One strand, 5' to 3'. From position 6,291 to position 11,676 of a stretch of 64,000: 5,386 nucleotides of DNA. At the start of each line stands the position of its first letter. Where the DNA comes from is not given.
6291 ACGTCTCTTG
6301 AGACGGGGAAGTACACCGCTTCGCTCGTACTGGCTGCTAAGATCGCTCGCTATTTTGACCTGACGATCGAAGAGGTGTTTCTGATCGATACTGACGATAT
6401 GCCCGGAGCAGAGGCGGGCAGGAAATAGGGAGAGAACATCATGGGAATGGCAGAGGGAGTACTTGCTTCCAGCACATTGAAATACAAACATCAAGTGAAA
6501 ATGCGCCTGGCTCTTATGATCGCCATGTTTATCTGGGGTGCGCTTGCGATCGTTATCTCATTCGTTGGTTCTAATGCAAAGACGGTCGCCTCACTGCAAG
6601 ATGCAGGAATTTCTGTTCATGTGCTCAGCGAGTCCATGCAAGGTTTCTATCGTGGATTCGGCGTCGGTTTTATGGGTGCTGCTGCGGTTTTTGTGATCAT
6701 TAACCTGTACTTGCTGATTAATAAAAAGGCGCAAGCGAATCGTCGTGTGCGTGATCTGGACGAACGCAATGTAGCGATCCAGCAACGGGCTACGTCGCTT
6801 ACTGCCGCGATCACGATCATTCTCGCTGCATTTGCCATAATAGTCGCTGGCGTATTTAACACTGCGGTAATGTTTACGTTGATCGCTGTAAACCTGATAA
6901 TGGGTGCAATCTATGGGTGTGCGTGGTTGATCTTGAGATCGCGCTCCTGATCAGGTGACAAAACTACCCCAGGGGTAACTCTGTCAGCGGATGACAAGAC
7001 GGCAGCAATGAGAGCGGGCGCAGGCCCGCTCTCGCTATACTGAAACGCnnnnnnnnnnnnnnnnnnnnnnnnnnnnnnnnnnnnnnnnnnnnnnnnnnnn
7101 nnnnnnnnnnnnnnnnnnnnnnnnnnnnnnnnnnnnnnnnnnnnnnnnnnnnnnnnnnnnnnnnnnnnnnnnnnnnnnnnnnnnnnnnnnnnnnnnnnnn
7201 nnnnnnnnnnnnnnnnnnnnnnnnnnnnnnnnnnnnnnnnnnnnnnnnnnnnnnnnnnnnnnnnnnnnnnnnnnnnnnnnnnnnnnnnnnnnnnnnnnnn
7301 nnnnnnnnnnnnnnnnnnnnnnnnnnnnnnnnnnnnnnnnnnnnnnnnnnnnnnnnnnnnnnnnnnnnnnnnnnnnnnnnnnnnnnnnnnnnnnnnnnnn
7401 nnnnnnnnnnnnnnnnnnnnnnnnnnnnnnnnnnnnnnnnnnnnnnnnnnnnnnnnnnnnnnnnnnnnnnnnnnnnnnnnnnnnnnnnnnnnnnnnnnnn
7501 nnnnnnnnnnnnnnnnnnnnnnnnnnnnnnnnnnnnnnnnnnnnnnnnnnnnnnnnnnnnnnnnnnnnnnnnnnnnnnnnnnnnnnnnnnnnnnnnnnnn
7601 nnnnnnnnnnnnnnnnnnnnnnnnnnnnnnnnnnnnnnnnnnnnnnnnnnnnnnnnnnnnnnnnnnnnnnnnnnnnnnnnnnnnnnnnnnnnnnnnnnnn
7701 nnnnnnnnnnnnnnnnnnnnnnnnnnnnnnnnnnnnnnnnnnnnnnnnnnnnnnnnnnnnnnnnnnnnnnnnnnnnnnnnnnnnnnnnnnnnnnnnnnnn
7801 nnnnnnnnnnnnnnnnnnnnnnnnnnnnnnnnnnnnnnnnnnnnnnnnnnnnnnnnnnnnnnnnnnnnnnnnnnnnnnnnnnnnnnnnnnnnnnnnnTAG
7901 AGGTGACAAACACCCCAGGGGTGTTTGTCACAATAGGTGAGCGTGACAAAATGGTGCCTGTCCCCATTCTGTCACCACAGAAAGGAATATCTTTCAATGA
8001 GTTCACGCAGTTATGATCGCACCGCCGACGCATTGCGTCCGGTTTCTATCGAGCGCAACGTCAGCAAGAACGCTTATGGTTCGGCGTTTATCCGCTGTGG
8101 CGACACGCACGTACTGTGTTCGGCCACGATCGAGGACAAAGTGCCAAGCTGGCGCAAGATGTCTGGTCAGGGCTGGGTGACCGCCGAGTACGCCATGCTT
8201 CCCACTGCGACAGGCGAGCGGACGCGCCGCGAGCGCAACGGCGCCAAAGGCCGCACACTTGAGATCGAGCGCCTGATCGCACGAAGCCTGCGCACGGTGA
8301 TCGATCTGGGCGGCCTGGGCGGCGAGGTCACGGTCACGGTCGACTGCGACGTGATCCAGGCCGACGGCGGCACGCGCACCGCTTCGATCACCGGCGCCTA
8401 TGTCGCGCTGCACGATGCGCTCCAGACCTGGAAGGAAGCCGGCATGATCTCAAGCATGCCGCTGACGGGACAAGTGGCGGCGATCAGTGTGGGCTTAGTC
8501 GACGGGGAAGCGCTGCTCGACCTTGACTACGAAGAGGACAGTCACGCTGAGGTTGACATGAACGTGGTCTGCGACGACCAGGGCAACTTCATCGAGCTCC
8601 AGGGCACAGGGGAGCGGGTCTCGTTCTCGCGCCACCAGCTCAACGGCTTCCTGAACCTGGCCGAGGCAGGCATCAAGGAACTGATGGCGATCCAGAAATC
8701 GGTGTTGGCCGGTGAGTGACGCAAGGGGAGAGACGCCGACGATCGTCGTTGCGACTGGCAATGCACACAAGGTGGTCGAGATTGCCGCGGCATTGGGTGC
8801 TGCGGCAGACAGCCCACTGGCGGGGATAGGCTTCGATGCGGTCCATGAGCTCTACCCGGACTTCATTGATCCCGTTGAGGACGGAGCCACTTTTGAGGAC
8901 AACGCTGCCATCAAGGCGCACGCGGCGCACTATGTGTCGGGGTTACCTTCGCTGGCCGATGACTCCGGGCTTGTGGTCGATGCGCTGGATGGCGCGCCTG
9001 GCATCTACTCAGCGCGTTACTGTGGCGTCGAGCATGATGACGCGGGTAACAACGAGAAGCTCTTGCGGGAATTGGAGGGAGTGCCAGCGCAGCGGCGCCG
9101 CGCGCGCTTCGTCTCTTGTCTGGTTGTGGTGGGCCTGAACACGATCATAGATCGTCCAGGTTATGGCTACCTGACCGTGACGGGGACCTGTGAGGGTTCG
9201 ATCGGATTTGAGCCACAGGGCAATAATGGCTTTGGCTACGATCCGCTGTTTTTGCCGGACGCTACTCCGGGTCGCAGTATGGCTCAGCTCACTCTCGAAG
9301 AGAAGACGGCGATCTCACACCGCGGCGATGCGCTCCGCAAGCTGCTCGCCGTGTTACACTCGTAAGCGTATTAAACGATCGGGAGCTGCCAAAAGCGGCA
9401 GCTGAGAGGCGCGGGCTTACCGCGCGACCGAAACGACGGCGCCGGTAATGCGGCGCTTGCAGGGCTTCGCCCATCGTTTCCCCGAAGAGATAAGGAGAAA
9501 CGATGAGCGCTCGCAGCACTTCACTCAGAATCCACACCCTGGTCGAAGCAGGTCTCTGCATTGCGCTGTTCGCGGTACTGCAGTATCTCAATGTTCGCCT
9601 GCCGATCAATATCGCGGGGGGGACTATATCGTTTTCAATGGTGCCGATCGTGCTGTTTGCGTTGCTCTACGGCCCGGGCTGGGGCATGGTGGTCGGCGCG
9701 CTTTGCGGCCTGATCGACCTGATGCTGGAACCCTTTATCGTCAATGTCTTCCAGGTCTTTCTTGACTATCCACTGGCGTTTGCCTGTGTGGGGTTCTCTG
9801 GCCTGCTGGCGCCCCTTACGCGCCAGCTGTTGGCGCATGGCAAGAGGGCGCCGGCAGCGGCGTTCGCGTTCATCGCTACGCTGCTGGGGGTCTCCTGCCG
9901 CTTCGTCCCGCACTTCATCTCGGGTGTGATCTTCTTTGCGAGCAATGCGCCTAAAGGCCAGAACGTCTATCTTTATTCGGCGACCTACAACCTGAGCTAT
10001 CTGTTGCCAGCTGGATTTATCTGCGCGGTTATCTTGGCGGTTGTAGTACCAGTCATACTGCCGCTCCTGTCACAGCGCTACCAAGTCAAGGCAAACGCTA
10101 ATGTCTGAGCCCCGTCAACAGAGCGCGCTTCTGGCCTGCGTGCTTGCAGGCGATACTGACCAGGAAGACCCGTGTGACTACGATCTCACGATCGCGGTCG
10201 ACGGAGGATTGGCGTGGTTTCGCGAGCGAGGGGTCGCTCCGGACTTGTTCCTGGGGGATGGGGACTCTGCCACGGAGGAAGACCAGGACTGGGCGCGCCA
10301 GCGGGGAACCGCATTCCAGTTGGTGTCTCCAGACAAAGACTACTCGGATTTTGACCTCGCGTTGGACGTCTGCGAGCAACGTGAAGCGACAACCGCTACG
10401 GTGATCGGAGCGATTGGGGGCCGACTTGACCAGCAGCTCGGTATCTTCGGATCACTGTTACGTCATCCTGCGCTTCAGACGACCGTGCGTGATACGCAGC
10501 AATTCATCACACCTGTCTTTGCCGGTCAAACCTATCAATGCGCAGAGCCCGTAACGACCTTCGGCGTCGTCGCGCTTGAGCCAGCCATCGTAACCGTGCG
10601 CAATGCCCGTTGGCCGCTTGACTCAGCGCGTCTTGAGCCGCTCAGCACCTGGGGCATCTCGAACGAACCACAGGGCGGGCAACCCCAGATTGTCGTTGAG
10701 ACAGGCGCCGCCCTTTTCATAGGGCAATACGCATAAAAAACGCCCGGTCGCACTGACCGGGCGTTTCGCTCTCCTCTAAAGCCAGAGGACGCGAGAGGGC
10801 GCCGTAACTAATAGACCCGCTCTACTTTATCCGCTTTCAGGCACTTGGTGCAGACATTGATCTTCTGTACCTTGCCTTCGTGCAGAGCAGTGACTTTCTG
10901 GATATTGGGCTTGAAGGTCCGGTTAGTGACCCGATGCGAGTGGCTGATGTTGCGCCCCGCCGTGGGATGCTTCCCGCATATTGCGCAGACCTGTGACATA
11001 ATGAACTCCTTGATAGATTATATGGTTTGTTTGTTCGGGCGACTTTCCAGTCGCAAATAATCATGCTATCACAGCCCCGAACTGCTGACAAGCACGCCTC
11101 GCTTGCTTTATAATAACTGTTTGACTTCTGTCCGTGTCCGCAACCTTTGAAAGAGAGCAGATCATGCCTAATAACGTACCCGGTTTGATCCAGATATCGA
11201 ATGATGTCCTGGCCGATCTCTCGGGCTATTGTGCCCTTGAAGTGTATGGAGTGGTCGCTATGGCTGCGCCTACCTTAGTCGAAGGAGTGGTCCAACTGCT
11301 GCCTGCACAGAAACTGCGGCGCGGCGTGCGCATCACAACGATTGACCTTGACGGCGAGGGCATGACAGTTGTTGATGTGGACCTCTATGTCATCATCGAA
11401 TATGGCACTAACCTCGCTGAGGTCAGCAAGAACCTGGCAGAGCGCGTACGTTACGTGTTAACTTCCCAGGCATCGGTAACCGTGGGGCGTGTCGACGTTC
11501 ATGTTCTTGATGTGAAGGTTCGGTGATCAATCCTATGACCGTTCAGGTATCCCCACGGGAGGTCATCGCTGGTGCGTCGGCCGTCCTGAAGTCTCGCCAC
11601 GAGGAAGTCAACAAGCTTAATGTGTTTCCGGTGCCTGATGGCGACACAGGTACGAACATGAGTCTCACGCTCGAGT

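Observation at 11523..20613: Catalytically substituted FabD-like gene in the plsX-acpP cluster together with FakA/FakB: signature of exogenous fatty-acid dependence?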

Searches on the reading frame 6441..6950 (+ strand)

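Call 20: search_protein_families(library=pfam, proteins=[window:6441-6950:+], max_evalue=0.001)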
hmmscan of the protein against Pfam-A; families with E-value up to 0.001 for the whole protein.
window:6441-6950:+ (169 aa): 1 family
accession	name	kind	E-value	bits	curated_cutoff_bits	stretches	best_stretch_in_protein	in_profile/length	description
PF00001.26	7tm_1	-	0.00057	19.9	30.5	1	12-162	90-247/260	7 transmembrane receptor (rhodopsin family)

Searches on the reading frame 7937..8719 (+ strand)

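Call 20: search_protein_families(library=pfam, proteins=[window:7937-8719:+], max_evalue=0.001)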
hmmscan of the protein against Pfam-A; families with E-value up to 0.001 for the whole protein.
window:7937-8719:+ (260 aa): 2 families
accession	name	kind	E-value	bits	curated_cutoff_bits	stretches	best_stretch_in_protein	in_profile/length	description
PF01138.27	RNase_PH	-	1.8e-30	106.4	25.5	1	33-161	2-127/130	3' exoribonuclease family, domain 1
PF03725.20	RNase_PH_C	-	4.3e-13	49.4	20.8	1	179-244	2-66/67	3' exoribonuclease family, domain 2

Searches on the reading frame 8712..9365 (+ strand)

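Call 20: search_protein_families(library=pfam, proteins=[window:8712-9365:+], max_evalue=0.001)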
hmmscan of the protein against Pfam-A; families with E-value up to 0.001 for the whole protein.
window:8712-9365:+ (217 aa): 1 family
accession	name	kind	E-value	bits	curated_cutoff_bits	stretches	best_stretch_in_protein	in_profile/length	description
PF01725.21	Ham1p_like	-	1.1e-58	198.6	22.5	1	11-213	1-185/186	Ham1 family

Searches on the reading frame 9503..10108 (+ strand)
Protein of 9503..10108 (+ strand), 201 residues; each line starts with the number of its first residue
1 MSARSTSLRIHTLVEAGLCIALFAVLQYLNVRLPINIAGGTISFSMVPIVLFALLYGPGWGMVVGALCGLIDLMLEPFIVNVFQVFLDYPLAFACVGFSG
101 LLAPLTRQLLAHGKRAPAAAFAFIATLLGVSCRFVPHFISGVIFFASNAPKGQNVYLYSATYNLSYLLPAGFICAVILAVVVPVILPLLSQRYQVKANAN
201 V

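Call 20: search_protein_families(library=pfam, proteins=[window:9503-10108:+], max_evalue=0.001)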
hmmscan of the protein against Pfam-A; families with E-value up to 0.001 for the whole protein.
window:9503-10108:+ (201 aa): 3 families
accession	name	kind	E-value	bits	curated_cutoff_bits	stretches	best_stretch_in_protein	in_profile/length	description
PF09515.15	Thia_YuaJ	-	1.6e-46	159.1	25.8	1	13-183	1-170/177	Thiamine transporter protein (Thia_YuaJ)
PF12822.12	ECF_trnsprt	-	2.6e-10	41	30.7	1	12-185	2-168/169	ECF transporter, substrate-specific component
PF07155.17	ECF-ribofla_trS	-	7e-09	36.3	26.7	1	8-184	2-165/172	ECF-type riboflavin transporter, S component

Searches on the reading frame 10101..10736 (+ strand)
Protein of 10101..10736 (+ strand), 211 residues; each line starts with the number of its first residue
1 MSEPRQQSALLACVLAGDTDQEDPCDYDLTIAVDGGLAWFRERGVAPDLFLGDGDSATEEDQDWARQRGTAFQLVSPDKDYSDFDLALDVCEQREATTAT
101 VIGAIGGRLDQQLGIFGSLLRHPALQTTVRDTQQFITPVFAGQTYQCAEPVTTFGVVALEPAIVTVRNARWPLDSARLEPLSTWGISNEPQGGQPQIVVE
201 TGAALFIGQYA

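Call 20: search_protein_families(library=pfam, proteins=[window:10101-10736:+], max_evalue=0.001)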
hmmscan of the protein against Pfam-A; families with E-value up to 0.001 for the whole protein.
window:10101-10736:+ (211 aa): 2 families
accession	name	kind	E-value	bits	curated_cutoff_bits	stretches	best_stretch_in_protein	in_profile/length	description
PF04263.21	TPK_catalytic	-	2.8e-21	76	30.7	1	28-122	9-104/113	Thiamin pyrophosphokinase, catalytic domain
PF04265.19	TPK_B1_binding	-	2.3e-05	24.4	22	1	152-202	12-63/67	Thiamin pyrophosphokinase, vitamin B1 binding domain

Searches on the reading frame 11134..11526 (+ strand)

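Call 3: search_protein_families(library=pfam, proteins=[window:11134-11526:+], max_evalue=0.01)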
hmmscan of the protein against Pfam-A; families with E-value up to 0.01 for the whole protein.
window:11134-11526:+ (130 aa): 1 family
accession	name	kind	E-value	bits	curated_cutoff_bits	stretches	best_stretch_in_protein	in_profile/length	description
PF03780.18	Asp23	-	6.8e-22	78.4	28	1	18-128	4-108/108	Asp23 family, cell envelope-related function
